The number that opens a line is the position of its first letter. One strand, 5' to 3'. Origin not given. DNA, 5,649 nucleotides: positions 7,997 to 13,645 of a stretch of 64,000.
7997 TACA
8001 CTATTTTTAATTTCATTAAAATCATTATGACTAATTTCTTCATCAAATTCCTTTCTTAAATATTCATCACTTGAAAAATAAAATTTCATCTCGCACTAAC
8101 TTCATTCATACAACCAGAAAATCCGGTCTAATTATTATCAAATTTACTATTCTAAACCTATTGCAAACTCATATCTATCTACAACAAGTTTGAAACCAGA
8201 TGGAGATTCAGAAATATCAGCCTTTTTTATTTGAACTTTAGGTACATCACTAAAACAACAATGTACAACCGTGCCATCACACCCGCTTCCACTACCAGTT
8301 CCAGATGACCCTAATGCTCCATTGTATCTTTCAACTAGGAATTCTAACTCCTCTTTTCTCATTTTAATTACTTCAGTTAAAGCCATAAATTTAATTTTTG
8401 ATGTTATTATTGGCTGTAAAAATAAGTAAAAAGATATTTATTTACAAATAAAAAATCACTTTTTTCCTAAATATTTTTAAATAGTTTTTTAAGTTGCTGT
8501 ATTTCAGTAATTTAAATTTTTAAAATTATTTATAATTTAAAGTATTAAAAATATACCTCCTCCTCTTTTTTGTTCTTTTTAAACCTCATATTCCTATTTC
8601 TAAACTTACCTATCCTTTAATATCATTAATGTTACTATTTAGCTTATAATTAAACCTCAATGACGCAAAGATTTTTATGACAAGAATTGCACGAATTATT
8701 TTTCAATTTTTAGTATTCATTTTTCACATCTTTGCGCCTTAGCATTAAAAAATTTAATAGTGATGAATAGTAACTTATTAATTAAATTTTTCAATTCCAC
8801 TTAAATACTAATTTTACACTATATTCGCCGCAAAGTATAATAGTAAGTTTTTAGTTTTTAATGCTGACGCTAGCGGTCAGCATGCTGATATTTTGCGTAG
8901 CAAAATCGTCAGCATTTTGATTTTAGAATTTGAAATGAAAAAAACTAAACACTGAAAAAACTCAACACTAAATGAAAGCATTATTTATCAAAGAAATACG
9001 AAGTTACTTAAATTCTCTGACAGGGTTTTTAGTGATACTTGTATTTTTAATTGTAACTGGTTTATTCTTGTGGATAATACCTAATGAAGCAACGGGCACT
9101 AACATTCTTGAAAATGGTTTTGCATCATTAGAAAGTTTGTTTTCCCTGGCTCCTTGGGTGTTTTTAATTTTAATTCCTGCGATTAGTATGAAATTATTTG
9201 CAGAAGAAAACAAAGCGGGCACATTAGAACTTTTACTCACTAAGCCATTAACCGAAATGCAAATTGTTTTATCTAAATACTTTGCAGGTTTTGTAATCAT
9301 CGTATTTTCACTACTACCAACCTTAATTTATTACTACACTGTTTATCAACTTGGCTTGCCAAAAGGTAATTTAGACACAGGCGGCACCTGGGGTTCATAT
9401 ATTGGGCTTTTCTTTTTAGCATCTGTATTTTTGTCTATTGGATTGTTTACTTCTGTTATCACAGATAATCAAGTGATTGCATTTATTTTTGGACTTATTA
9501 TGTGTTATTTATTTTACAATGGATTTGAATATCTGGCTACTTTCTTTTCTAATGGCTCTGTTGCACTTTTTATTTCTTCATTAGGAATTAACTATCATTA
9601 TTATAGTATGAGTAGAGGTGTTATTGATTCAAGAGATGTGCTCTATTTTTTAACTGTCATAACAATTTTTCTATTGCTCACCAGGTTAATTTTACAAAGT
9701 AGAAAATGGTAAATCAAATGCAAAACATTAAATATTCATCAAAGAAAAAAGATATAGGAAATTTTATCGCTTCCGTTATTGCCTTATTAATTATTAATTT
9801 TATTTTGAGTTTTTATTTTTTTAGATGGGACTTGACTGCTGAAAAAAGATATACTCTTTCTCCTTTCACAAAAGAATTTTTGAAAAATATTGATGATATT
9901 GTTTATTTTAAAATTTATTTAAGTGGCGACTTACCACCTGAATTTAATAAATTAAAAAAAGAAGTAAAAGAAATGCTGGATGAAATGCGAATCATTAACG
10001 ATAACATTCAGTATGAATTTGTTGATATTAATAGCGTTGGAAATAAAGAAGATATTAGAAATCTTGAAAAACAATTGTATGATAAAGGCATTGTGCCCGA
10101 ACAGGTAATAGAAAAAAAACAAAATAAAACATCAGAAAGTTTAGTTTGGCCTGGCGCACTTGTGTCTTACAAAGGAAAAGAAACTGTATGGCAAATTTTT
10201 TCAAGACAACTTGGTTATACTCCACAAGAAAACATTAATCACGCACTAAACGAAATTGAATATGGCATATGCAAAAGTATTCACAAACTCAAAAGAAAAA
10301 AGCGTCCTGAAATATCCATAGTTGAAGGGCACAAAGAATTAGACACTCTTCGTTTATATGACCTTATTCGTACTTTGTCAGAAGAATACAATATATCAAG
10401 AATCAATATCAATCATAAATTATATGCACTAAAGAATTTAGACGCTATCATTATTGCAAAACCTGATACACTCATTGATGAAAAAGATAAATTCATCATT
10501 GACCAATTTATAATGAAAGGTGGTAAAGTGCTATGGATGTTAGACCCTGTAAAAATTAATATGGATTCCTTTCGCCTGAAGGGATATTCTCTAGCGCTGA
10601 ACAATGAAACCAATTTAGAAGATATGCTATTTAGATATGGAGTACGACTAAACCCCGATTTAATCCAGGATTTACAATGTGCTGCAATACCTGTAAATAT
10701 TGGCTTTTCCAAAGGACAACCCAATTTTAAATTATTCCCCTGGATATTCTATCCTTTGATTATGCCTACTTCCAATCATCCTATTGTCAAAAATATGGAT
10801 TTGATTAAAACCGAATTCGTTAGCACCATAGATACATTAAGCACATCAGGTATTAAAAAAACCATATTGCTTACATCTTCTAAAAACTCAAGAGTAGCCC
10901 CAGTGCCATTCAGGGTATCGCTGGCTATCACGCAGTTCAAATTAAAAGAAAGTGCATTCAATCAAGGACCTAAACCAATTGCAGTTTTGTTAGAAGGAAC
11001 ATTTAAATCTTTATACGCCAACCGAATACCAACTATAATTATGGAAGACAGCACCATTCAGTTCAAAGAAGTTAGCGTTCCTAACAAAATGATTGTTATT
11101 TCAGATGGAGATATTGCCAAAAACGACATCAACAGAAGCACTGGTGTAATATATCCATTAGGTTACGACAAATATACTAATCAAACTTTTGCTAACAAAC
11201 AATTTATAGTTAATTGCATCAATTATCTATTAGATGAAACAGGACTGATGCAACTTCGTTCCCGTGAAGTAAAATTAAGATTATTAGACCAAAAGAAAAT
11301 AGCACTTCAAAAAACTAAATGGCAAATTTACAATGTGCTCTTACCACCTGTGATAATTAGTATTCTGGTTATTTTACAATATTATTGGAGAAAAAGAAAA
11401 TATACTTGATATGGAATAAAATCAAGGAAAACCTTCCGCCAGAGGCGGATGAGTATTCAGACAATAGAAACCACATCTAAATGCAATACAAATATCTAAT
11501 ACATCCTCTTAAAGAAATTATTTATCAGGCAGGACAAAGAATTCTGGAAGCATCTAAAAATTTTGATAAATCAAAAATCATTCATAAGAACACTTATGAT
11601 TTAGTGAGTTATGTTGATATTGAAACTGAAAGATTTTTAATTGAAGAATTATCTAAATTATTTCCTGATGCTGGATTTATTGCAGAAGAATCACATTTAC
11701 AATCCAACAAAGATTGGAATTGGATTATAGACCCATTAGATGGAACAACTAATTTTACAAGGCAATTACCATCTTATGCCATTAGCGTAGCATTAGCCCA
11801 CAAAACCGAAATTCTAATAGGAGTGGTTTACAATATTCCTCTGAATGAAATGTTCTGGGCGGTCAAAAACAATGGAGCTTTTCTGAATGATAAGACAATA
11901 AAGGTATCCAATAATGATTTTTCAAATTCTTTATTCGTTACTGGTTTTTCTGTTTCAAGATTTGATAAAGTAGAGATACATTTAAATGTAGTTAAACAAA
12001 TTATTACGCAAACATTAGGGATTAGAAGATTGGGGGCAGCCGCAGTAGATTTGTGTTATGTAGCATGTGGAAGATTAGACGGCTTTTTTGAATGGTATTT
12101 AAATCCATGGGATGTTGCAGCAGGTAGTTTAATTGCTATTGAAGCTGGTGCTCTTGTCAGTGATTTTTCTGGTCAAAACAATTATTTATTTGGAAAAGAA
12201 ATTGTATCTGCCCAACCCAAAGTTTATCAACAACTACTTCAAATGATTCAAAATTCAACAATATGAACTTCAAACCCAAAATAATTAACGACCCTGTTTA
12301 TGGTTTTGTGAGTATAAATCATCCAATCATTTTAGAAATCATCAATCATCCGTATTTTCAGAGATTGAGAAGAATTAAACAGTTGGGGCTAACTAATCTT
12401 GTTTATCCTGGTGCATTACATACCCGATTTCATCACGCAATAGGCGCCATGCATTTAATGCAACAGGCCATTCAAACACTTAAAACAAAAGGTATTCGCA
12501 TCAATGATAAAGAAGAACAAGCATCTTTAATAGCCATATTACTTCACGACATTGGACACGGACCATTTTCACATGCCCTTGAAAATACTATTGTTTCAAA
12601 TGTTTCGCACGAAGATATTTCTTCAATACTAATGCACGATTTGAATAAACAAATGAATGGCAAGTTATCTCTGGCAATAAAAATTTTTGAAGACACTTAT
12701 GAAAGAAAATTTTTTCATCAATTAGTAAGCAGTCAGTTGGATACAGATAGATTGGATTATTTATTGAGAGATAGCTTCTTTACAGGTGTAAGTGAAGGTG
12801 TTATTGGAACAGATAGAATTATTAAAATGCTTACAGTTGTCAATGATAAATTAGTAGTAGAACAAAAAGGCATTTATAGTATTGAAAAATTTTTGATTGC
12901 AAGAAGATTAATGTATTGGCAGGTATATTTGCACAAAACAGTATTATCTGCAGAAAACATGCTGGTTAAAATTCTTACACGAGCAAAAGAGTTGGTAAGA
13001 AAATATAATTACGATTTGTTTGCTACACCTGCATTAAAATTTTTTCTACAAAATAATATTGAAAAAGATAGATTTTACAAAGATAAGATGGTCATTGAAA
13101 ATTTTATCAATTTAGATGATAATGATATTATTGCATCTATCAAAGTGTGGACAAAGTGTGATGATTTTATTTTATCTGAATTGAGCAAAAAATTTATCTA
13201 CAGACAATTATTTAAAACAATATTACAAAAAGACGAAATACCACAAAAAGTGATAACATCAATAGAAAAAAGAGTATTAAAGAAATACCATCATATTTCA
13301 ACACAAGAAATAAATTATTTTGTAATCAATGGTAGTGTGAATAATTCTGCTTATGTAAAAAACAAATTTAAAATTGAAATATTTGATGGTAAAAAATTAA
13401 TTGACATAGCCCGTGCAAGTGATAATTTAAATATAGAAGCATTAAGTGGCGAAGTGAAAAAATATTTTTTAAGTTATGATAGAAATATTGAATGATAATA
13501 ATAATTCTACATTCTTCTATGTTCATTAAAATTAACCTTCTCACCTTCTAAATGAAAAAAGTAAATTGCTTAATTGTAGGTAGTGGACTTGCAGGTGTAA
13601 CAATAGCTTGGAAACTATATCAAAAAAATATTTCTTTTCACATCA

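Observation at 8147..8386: Precursor peptide with a central core flanked by two copies of a leader-like motif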

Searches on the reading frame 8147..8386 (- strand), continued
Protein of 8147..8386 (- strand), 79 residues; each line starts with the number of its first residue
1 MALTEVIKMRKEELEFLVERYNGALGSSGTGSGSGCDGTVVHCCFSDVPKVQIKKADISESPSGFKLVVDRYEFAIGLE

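Call 65: find_encoding_contigs(protein=P0033, flank=6000, max_places=2)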
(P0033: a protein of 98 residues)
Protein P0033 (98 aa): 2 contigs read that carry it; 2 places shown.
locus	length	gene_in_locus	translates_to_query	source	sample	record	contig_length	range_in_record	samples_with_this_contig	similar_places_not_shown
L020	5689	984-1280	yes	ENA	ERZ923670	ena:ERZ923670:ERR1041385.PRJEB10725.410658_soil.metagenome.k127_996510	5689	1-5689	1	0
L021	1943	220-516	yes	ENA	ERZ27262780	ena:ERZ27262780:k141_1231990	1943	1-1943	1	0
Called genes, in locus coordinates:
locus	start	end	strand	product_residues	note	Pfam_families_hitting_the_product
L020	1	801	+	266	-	?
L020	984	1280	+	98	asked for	-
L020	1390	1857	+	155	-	-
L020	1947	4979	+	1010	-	PF13575:DUF4135, PF05147:LANC_like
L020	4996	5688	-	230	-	?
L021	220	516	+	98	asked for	-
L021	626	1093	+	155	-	-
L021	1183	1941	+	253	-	?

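Call 66: find_encoding_contigs(protein=P0042, flank=6000, max_places=2)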
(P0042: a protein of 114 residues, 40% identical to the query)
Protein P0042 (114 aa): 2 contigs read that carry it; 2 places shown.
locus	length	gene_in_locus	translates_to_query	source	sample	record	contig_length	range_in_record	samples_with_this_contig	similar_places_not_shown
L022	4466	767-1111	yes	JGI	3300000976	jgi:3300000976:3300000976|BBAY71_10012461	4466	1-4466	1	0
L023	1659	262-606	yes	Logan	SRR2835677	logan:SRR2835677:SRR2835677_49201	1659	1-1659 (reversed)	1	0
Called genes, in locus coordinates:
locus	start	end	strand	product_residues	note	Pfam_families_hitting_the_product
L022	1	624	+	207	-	?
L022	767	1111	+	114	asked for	-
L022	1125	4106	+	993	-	PF13575:DUF4135, PF05147:LANC_like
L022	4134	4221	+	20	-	-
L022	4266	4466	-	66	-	?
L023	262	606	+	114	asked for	-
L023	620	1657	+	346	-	?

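Call 81: search_solved_structures(query=A3, max_evalue=10)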
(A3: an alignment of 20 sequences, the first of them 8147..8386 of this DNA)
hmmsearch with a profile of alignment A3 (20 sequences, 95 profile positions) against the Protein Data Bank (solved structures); distinct sequences matched with E-value up to 10: 0.
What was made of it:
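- On Described LanA sequence families (Pfam, NCBIfam): No PDB sequence relative (call 81).
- Tried and rejected: A PDB sequence search with the family profile gave none (call 81).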

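Call 84: find_encoding_contigs(protein=P0049, flank=7000, max_places=2)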
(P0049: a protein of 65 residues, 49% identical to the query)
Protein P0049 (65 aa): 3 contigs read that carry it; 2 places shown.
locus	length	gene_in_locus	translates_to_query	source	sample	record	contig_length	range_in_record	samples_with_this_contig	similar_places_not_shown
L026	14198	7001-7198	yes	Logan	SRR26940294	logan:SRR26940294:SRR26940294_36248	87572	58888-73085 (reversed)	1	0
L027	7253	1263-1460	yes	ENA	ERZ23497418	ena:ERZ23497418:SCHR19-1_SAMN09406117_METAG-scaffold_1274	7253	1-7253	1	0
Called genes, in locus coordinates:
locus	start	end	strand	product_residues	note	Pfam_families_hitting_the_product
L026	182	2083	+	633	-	PF13537:GATase_7 (faint)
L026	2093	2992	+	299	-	PF00512:HisKA, PF02518:HATPase_c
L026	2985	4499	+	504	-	PF01676:Metalloenzyme, PF06415:iPGM_N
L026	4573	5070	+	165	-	-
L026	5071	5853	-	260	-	-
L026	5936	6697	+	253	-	PF07819:PGAP1 (weak), PF00561:Abhydrolase_1, PF12146:Hydrolase_4, PF12697:Abhydrolase_6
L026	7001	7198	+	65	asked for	-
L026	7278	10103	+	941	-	PF13575:DUF4135, PF05147:LANC_like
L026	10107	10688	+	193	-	-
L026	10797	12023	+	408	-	PF00248:Aldo_ket_red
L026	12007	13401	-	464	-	PF07942:CARME, PF08241:Methyltransf_11 (faint)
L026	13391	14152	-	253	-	PF13431:TPR_17 (faint), PF13432:TPR_16 (faint), PF14559:TPR_19 (faint), PF00515:TPR_1 (weak), PF07719:TPR_2 (faint), PF13181:TPR_8 (faint), PF13424:TPR_12 (faint), PF13428:TPR_14 (faint)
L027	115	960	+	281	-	PF07819:PGAP1 (weak), PF00561:Abhydrolase_1, PF12146:Hydrolase_4, PF12697:Abhydrolase_6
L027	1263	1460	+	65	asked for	-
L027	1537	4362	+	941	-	PF13575:DUF4135, PF05147:LANC_like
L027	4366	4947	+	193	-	-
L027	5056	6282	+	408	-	PF00248:Aldo_ket_red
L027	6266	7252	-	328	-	?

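Call 85: find_encoding_contigs(protein=P0032, flank=6000, max_places=2)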
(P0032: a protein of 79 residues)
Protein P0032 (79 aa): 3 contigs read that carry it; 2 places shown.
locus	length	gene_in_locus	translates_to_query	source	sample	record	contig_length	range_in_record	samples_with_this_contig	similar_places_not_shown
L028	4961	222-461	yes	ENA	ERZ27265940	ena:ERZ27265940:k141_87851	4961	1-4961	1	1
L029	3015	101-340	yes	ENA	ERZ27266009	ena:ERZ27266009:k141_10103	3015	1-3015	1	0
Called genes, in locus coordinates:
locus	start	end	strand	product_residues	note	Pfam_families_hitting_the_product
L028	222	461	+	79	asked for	-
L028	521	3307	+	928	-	PF13575:DUF4135, PF05147:LANC_like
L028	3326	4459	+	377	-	-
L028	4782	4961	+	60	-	?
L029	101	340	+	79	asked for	-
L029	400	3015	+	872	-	?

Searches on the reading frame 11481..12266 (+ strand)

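Call 9: search_protein_families(library=pfam, proteins=[window:11481-12266:+], max_evalue=0.01)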
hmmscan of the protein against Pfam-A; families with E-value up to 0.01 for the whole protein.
window:11481-12266:+ (261 aa): 1 family
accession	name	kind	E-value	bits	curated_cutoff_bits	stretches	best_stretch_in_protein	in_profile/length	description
PF00459.30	Inositol_P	-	4.1e-61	207.3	27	1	11-255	10-265/271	Inositol monophosphatase family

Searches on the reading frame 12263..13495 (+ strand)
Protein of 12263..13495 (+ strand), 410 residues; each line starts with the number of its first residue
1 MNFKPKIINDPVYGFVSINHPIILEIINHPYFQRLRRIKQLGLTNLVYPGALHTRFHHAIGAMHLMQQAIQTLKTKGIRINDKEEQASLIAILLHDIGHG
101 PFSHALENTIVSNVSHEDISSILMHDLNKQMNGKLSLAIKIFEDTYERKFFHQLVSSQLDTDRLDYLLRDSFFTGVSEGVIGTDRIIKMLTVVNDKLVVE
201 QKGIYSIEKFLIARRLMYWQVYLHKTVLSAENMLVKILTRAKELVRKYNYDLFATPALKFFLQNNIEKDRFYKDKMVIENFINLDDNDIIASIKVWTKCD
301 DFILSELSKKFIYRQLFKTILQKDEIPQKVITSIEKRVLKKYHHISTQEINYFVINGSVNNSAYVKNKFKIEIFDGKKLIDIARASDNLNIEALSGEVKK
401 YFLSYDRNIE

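Call 9: search_protein_families(library=pfam, proteins=[window:12263-13495:+], max_evalue=0.01)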
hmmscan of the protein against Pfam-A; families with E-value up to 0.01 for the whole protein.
window:12263-13495:+ (410 aa): 2 families
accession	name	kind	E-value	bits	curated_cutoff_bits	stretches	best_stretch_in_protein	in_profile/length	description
PF19276.4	HD_assoc_2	-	9.1e-13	48.6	23.1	1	183-240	3-60/222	HD associated region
PF01966.28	HD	-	2.3e-06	28.3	22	1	55-131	1-73/116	HD domain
